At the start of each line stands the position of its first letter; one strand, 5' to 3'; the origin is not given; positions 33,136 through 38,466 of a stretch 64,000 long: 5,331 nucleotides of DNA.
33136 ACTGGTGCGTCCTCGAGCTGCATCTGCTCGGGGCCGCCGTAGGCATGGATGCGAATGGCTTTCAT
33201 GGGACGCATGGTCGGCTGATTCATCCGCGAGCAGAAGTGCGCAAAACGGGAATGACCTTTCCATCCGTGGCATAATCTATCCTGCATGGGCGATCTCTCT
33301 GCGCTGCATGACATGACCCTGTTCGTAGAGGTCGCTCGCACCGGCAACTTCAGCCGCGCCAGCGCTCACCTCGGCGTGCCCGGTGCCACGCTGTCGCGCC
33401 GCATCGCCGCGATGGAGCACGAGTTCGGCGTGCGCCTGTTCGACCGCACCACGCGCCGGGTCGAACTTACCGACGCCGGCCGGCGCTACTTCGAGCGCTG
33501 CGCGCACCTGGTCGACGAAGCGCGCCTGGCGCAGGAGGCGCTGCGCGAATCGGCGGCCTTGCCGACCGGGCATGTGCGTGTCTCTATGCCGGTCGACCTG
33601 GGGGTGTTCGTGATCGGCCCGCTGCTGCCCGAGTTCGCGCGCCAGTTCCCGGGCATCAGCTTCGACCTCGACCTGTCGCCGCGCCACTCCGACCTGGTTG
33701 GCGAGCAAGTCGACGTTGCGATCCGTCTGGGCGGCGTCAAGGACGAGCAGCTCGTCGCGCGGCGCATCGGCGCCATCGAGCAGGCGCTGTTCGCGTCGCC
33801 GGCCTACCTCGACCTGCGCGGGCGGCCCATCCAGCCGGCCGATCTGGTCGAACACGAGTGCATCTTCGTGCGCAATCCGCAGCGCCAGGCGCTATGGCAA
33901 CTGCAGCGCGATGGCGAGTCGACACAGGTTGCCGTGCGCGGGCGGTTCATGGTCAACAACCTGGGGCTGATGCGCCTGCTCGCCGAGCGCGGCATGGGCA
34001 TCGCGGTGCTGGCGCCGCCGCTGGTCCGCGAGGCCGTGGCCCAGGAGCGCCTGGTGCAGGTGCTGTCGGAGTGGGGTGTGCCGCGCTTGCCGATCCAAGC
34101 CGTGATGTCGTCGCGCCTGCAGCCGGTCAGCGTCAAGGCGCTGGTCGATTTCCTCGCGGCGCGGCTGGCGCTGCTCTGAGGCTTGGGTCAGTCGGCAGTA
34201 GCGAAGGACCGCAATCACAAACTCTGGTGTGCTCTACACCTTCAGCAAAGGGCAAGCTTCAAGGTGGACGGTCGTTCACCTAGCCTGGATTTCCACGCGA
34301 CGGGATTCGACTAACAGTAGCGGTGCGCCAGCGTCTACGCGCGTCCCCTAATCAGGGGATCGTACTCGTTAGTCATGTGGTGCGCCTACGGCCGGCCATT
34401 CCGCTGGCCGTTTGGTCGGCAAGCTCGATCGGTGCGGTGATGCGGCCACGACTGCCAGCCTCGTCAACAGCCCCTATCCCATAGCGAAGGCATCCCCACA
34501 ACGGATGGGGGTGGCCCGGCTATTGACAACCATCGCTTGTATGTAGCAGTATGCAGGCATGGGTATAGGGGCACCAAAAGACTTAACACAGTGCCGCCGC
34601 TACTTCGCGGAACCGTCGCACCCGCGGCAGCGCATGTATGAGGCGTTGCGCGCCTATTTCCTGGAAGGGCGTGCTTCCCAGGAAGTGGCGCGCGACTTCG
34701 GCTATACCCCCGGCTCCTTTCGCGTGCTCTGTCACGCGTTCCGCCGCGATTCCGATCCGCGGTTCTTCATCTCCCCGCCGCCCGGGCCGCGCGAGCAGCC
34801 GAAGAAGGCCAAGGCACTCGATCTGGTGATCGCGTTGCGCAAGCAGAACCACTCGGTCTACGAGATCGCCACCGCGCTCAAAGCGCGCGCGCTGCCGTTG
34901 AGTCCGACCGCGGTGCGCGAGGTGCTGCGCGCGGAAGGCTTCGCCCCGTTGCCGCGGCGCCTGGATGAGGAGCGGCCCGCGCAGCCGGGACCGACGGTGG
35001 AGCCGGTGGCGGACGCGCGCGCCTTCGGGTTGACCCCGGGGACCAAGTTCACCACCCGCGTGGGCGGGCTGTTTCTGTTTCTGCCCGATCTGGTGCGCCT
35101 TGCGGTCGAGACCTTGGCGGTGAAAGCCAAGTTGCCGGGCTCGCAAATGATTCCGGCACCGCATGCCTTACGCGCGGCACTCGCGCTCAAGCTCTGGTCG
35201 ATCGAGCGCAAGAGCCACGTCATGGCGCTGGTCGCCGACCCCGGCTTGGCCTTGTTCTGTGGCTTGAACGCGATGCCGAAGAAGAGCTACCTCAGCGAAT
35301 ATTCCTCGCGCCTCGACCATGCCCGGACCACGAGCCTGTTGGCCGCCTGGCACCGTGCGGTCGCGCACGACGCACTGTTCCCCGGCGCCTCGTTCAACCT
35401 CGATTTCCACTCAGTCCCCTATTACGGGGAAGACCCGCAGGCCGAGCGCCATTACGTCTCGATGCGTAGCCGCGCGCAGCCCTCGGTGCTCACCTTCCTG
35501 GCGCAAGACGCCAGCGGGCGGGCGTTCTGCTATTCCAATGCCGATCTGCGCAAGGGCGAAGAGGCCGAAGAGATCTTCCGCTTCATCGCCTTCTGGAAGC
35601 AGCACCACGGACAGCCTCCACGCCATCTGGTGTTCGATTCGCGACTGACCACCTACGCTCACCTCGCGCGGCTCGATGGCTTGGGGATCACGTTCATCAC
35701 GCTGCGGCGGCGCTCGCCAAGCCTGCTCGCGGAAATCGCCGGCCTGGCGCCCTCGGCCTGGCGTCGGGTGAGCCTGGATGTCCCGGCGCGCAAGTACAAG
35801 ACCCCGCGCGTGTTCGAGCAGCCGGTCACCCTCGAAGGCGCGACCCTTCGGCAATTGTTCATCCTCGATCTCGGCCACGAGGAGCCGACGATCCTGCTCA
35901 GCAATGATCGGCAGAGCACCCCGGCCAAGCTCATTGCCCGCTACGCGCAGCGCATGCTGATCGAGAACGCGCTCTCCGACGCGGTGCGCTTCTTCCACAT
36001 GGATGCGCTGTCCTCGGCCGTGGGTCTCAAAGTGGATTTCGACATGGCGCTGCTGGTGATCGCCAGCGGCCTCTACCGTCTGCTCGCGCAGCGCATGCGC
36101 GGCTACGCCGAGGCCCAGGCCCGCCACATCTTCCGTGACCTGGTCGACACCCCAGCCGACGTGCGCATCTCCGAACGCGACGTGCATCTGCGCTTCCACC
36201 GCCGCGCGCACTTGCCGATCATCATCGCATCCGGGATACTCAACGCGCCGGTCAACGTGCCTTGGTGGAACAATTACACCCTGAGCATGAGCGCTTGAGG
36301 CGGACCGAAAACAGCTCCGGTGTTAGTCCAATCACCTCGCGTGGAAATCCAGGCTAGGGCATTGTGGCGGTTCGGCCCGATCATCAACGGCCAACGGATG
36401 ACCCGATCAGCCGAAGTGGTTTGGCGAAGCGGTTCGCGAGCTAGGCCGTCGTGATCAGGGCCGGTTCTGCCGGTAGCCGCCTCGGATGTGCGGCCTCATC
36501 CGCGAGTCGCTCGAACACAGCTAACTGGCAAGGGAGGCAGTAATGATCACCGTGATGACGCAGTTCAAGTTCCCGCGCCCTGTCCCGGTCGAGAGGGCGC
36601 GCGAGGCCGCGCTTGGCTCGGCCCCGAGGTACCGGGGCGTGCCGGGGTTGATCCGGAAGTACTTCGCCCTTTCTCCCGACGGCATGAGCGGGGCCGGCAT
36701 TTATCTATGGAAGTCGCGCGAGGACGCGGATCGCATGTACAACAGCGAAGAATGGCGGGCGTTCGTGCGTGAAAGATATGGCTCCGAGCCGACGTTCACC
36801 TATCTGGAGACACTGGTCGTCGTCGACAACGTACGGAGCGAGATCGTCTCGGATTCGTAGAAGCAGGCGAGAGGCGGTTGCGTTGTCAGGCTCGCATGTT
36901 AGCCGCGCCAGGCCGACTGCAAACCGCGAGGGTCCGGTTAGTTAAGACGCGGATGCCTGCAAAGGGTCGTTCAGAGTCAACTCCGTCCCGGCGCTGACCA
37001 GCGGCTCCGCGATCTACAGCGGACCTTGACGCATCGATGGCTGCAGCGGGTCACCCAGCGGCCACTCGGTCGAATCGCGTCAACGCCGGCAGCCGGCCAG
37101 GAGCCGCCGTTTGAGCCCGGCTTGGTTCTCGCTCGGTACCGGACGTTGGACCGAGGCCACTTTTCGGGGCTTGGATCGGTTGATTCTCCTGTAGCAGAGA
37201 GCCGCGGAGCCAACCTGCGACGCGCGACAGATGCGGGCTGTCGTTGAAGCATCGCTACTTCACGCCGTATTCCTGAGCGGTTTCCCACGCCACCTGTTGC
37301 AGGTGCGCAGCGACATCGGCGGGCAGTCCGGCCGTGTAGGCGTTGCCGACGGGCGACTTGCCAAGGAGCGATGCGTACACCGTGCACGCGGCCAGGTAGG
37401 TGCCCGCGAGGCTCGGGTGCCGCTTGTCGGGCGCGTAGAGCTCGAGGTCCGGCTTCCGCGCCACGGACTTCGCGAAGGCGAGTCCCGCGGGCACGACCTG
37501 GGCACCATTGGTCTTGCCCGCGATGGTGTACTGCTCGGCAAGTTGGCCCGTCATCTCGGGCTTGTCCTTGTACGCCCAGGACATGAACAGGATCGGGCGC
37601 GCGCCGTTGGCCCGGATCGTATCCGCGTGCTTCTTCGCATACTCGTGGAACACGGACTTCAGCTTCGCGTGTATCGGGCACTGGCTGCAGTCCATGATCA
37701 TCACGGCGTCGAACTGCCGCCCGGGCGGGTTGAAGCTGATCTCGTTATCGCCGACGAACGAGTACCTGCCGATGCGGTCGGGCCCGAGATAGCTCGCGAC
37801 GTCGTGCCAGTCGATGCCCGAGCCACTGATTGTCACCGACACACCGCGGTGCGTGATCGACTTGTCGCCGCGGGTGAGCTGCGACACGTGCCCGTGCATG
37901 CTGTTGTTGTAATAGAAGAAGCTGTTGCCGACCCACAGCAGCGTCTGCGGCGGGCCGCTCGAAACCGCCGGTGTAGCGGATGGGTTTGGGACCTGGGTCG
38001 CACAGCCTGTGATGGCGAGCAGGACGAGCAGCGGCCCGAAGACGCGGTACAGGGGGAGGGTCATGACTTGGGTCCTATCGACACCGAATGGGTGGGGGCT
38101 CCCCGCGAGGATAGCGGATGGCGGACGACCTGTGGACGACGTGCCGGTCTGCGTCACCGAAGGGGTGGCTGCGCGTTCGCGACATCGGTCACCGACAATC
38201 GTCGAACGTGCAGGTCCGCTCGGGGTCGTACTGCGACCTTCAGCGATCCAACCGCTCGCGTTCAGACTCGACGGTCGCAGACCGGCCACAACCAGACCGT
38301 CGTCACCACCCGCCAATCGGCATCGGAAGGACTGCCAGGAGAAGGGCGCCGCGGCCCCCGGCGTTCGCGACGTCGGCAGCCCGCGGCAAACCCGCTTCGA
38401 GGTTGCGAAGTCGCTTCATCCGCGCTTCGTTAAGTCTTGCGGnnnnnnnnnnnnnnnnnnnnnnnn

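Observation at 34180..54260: Family of short palindromic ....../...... units separating single-gene, cassette-like cargo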

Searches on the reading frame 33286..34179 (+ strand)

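Call 12: search_protein_families(library=pfam, proteins=[window:33286-34179:+], max_evalue=0.01)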
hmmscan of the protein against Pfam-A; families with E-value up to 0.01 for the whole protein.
window:33286-34179:+ (297 aa): 2 families
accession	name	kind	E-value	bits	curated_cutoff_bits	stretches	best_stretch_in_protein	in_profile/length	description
PF03466.25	LysR_substrate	-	7.5e-35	120.6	28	1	92-294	3-208/209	LysR substrate binding domain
PF00126.33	HTH_1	-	6.7e-22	77.7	26.6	1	7-66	1-60/60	Bacterial regulatory helix-turn-helix protein, lysR family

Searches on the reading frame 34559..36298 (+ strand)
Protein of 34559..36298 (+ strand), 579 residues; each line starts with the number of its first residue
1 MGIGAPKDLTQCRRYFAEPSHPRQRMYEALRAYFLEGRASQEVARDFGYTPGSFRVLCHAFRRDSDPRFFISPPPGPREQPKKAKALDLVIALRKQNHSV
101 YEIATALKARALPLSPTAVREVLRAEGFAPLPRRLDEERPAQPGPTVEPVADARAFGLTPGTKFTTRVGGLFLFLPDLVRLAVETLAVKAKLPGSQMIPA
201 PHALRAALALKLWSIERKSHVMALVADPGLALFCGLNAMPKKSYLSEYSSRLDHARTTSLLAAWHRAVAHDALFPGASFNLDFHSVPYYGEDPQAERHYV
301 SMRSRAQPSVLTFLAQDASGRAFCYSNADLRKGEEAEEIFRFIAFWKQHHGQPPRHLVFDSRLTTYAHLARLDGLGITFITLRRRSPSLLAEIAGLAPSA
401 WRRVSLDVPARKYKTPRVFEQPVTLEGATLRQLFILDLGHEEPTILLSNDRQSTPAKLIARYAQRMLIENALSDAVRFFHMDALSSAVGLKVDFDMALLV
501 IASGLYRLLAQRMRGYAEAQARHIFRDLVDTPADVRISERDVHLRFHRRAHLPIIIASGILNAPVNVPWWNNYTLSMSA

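Call 12: search_protein_families(library=pfam, proteins=[window:34559-36298:+], max_evalue=0.01)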
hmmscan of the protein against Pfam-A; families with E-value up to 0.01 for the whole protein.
window:34559-36298:+ (579 aa): 1 family
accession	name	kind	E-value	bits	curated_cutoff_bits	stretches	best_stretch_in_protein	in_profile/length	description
PF01609.27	DDE_Tnp_1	-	0.0076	16.5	23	0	354-502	77-197/200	Transposase DDE domain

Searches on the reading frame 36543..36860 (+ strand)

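Call 12: search_protein_families(library=pfam, proteins=[window:36543-36860:+], max_evalue=0.01)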
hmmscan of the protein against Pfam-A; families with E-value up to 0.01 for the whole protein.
window:36543-36860:+ (105 aa): 1 family
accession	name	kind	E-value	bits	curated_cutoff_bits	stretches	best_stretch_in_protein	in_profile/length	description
PF08803.17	ydhR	-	3.8e-05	24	27.1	1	7-67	3-64/96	Putative mono-oxygenase ydhR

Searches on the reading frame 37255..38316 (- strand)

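Call 12: search_protein_families(library=pfam, proteins=[window:37255-38316:-], max_evalue=0.01)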
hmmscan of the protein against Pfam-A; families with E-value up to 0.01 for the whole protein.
window:37255-38316:- (353 aa): 1 family
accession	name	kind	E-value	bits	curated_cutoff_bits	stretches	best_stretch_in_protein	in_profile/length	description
PF16227.11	DUF4886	-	3.2e-07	30.1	26.7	1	250-348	144-240/242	Domain of unknown function (DUF4886)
